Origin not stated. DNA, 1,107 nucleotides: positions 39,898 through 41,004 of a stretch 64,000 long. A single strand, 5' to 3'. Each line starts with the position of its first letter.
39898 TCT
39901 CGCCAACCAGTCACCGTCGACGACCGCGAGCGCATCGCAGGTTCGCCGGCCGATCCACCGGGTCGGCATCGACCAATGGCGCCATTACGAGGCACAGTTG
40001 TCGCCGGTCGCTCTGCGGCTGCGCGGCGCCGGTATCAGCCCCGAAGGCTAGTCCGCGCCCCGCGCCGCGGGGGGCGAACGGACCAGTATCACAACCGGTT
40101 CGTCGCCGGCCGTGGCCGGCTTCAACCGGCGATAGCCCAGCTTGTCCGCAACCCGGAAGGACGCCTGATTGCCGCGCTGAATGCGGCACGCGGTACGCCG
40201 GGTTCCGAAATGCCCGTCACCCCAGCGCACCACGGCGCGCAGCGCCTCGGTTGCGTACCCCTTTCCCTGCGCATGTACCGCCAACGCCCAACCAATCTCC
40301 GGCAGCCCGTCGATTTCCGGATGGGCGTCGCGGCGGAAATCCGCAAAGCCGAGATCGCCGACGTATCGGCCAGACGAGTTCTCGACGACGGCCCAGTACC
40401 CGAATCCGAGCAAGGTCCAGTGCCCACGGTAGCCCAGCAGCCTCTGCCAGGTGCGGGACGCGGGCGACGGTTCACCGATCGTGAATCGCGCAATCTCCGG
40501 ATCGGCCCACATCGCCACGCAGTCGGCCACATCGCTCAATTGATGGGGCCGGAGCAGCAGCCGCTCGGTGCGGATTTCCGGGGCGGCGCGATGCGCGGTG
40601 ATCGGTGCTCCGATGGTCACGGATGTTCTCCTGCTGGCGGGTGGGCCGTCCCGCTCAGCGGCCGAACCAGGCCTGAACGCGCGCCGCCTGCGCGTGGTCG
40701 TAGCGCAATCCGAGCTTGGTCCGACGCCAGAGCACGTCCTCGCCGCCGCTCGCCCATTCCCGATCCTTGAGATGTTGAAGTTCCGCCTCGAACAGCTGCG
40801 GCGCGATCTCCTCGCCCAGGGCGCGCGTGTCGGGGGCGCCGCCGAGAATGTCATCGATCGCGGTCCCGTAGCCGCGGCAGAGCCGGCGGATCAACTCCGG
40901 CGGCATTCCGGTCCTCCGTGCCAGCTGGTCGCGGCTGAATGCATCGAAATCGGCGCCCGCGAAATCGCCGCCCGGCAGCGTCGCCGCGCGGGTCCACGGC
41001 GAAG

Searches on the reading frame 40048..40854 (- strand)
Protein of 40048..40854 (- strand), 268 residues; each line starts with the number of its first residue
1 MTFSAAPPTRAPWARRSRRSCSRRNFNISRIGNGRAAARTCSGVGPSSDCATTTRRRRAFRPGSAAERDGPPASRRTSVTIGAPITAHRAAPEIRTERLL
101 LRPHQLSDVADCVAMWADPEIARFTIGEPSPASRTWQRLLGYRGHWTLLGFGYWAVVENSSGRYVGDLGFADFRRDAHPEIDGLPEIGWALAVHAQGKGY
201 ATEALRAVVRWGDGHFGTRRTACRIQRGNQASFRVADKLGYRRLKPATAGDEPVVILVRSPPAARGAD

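Call 9: search_protein_families(library=pfam, proteins=[window:40048-40854:-])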
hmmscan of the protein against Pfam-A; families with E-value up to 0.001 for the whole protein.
window:40048-40854:- (268 aa): 2 families
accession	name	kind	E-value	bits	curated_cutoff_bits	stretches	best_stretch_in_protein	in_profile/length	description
PF13302.13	Acetyltransf_3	-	7.1e-30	104.9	25.4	1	98-242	1-138/138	Acetyltransferase (GNAT) domain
PF00583.31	Acetyltransf_1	-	1.1e-05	26.1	20.7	1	152-241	34-116/116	Acetyltransferase (GNAT) family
